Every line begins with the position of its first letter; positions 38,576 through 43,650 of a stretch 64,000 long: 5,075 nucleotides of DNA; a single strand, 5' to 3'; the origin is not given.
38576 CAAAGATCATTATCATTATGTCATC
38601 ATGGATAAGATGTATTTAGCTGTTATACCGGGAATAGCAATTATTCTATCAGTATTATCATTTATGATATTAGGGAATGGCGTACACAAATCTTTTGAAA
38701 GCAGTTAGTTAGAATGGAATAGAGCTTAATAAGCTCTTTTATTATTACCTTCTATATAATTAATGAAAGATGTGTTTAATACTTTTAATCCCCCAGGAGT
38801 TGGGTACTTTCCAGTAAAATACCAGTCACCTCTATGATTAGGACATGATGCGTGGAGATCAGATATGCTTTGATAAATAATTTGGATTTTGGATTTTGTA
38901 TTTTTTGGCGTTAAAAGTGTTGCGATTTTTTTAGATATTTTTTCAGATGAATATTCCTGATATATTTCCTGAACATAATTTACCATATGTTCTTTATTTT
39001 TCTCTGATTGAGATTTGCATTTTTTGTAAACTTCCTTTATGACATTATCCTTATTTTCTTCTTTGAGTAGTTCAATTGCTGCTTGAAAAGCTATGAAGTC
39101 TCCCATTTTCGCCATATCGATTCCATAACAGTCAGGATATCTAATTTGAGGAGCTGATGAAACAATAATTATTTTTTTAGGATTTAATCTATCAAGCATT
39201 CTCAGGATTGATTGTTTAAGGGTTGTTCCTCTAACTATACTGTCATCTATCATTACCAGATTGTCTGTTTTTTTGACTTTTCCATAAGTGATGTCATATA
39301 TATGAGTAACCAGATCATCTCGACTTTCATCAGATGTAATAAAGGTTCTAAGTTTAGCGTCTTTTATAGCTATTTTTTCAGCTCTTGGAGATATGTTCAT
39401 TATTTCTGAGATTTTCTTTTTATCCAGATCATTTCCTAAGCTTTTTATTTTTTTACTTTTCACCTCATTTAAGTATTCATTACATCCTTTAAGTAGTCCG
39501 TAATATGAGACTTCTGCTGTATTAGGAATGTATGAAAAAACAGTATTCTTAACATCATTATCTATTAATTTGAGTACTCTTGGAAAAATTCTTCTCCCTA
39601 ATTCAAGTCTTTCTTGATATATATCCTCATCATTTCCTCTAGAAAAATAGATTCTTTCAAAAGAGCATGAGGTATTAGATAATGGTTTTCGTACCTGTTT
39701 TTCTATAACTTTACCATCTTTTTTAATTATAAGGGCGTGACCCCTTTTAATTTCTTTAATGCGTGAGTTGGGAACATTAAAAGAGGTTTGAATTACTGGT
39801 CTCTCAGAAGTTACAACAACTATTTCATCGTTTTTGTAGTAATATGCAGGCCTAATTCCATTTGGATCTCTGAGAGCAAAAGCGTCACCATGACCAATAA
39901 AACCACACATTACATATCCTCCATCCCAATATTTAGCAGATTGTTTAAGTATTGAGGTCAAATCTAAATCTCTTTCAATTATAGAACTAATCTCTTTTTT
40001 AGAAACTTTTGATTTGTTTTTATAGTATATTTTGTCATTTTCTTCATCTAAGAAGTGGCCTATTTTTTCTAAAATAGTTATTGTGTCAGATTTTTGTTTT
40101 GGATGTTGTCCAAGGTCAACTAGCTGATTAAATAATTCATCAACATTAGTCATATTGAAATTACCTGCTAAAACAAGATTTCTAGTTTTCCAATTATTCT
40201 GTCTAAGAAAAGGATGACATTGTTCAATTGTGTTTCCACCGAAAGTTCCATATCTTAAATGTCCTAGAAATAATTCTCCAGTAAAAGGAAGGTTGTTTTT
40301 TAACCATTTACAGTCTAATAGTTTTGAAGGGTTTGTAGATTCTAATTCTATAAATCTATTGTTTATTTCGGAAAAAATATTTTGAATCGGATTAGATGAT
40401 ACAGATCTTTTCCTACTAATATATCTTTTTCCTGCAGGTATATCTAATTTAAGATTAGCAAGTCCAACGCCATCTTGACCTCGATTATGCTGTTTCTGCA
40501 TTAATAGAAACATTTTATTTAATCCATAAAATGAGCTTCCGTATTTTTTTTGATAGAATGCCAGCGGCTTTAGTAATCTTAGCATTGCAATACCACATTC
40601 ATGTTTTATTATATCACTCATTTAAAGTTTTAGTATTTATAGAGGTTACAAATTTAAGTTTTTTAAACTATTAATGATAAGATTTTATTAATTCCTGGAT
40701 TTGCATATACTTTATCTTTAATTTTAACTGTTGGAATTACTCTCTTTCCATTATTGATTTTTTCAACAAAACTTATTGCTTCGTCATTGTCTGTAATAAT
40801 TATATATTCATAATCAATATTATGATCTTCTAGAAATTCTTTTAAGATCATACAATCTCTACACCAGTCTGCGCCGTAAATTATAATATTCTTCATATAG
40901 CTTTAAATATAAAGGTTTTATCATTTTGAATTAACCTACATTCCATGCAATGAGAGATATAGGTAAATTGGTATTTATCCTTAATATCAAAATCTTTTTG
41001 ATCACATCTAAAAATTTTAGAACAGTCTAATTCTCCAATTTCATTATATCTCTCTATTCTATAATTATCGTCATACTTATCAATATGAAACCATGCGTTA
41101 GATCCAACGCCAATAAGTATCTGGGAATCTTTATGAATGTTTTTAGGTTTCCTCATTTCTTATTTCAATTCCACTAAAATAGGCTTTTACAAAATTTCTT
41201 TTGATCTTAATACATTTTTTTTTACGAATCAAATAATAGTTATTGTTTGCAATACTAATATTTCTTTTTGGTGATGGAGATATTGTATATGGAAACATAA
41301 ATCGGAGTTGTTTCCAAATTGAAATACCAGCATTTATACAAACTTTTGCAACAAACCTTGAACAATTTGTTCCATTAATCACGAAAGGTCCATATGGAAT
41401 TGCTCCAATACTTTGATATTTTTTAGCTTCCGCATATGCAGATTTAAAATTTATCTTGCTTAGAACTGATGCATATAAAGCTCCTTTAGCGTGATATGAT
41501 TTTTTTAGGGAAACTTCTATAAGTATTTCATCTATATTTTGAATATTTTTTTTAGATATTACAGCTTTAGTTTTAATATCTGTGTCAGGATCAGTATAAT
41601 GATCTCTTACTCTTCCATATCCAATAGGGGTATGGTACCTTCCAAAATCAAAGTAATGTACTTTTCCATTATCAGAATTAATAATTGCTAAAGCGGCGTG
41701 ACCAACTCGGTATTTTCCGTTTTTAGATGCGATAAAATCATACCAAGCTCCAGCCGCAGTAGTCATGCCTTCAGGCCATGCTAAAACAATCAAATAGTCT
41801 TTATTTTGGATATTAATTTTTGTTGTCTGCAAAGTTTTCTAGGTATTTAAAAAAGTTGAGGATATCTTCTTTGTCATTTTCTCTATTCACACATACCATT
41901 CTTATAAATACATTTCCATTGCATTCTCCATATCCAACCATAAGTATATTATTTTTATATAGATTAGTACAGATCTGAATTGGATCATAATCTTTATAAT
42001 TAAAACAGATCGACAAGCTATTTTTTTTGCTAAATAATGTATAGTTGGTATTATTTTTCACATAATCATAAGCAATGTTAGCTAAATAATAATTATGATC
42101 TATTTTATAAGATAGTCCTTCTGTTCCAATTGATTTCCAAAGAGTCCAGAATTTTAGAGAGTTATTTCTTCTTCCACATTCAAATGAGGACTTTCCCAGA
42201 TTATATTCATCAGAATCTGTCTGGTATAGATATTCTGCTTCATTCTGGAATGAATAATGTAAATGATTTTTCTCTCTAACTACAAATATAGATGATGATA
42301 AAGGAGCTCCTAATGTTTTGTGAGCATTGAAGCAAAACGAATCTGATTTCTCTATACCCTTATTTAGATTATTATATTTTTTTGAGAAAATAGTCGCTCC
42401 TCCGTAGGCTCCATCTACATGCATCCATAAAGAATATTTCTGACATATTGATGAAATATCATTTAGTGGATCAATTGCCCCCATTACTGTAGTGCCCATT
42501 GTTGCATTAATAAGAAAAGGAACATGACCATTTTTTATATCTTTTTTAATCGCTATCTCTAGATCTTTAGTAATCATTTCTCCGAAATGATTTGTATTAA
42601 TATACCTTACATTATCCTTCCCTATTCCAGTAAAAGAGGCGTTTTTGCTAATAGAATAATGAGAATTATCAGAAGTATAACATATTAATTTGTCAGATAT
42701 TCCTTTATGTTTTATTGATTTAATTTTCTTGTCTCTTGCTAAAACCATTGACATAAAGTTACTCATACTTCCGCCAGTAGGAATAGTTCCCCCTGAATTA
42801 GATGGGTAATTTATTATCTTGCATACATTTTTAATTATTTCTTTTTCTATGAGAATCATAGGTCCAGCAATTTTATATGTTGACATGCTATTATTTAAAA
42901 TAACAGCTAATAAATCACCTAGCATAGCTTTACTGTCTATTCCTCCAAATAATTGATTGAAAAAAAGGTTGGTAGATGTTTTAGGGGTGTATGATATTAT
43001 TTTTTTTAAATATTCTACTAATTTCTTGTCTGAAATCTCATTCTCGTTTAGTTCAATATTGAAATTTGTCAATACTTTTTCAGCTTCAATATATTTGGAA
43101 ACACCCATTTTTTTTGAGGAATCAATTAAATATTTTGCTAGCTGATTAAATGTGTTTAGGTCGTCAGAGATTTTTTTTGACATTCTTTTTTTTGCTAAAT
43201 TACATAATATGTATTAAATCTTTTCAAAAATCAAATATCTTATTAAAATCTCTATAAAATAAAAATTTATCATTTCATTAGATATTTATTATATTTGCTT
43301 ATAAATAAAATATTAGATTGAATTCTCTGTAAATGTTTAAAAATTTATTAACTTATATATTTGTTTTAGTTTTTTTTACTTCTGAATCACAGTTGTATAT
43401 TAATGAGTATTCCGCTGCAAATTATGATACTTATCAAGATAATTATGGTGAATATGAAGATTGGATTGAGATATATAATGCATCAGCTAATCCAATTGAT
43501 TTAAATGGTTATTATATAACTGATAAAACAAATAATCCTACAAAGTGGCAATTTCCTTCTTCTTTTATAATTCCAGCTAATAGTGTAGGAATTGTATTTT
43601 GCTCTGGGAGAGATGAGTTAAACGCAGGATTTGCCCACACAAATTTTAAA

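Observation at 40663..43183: Translationally coupled four-gene operon: GAD/CSAD-like decarboxylase, LRAT-like thiol enzyme, four-Cys miniprotein, CxxC glutaredoxin-like protein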

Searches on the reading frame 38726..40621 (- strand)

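Call 3: search_protein_families(library=pfam, proteins=[window:38726-40621:-], max_evalue=1)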
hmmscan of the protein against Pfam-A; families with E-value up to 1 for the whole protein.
window:38726-40621:- (631 aa): 5 families
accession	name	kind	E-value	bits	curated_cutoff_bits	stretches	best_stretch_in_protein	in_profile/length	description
PF13522.11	GATase_6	-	2.7e-06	27.9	27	1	113-185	8-75/130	Glutamine amidotransferase domain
PF13537.11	GATase_7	-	1.7e-05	25.3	25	1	246-277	89-121/123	Glutamine amidotransferase domain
PF13230.11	GATase_4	-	0.0006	19.3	23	1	109-164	65-118/272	Glutamine amidotransferases class-II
PF00310.26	GATase_2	-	0.0051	16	19.9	1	229-300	325-395/420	Glutamine amidotransferases class-II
PF15609.12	PRTase_2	-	0.094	12.7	28.8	1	445-488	112-155/188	Phosphoribosyl transferase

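Call 4: search_protein_families(library=ncbifam, proteins=[window:38726-40621:-], max_evalue=1)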
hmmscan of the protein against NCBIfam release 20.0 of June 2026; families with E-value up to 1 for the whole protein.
window:38726-40621:- (631 aa): 5 families
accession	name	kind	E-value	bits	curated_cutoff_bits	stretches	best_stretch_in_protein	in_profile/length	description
TIGR01134.1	purF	equivalog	1.5e-34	120.2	350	2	114-356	63-272/432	amidophosphoribosyltransferase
TIGR01536.1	asn_synth_AEB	equivalog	0.00037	19.6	267.1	1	157-312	79-202/517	asparagine synthase (glutamine-hydrolyzing)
NF008379.0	PRK11174.1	equivalog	0.0017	17.1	684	1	116-224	270-360/588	heme ABC transporter permease/ATP-binding protein CydD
NF033535.1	lass_lactam_cya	exception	0.0024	16.5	525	1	247-304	135-191/668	lasso peptide isopeptide bond-forming cyclase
NF001484.0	PRK00331.1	subfamily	0.003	16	381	1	109-196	59-142/601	isomerizing glutamine--fructose-6-phosphate transaminase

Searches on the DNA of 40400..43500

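Call 69: search_rna_families(source=window, start=40400, end=43500, threshold=evalue, max_evalue=1)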
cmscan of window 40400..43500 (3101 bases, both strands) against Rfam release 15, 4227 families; matches with E-value up to 1: 1.
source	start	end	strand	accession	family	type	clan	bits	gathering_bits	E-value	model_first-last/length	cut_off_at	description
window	41262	41340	+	RF00673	mir-217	Gene; miRNA;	-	25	70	0.22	1-93/93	no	mir-217 microRNA precursor family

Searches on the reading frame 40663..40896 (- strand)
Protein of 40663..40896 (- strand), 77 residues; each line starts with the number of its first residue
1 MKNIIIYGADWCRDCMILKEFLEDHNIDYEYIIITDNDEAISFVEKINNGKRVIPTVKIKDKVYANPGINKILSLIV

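Call 3: search_protein_families(library=pfam, proteins=[window:40663-40896:-], max_evalue=1)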
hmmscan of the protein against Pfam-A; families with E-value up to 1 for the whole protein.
window:40663-40896:- (77 aa): 5 families
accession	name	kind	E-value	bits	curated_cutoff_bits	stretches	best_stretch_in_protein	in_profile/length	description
PF00462.30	Glutaredoxin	-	3.2e-10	40.5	22.9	1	4-63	1-59/60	Glutaredoxin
PF14595.12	Thioredoxin_9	-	1.6e-05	25.2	25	1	3-63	44-107/129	Thioredoxin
PF03338.20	Pox_J1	-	0.027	14.8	27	1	17-62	7-52/145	Poxvirus J1 protein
PF07315.17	DUF1462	-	0.029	15.1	25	1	10-66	23-80/93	Protein of unknown function (DUF1462)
PF13417.12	GST_N_3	-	0.18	12.6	22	1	7-62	2-55/75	Glutathione S-transferase, N-terminal domain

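Call 4: search_protein_families(library=ncbifam, proteins=[window:40663-40896:-], max_evalue=1)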
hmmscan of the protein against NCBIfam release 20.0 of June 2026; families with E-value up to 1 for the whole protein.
window:40663-40896:- (77 aa): 14 families
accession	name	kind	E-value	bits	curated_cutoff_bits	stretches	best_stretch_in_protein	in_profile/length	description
TIGR02200.1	GlrX_actino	hypoth_equivalog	3.4e-17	62.6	89.5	1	4-74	2-73/77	mycoredoxin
TIGR02196.1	GlrX_YruB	hypoth_equivalog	2.6e-12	47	88.55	1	4-64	2-61/74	glutaredoxin-like protein, YruB-family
NF041212.1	Uxx_star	subfamily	1.6e-09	37.8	66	1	4-64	1-61/70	Uxx-star family glutaredoxin-like (seleno)protein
NF041211.1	gluta_UXX_star_2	equivalog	1.4e-08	34.6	100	1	4-63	1-60/71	UXX-star (seleno)protein family 2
TIGR02194.1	GlrX_NrdH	subfamily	7.7e-08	32.4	85.75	1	4-62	1-57/72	glutaredoxin-like protein NrdH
NF045501.1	HUGP_GUXX-star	exception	2.5e-07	30.5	325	1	2-64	165-227/236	HUGP/GUXX-star fusion selenoprotein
NF047338.1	gluta_UXX_star_3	exception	4.7e-05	23.4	97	1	4-57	1-54/70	UXX-star (seleno)protein family 3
TIGR02181.1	GRX_bact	equivalog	5.3e-05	23.4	90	1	4-62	1-59/80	glutaredoxin 3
NF041114.2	gluta_UXX_star_1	equivalog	0.00036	20.7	72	1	4-63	1-60/70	UXX-star selenoprotein family 1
NF007657.0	PRK10329.1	equivalog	0.0038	17.3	131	1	3-61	2-58/81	glutaredoxin-like protein NrdH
TIGR02190.1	GlrX-dom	hypoth_equivalog_domain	0.0059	16.5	99.3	1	3-62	9-66/79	glutaredoxin-family domain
TIGR01617.1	arsC_related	subfamily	0.017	15.4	75.05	1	5-40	2-37/117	Spx/MgsR family RNA polymerase-binding regulatory protein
NF009210.0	PRK12559.1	equivalog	0.033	14.2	159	1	4-41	2-39/131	transcriptional regulator SpxA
NF047400.1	MazE_PemI_antitoxin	equivalog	0.042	13.7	50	1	28-49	22-43/68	type II toxin-antitoxin system PemI/MazE family antitoxin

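Call 68: search_protein_families(library=padloc, proteins=[window:40663-40896:-], max_evalue=0.01)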
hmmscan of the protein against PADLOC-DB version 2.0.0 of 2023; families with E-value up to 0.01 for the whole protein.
window:40663-40896:- (77 aa): 0 families
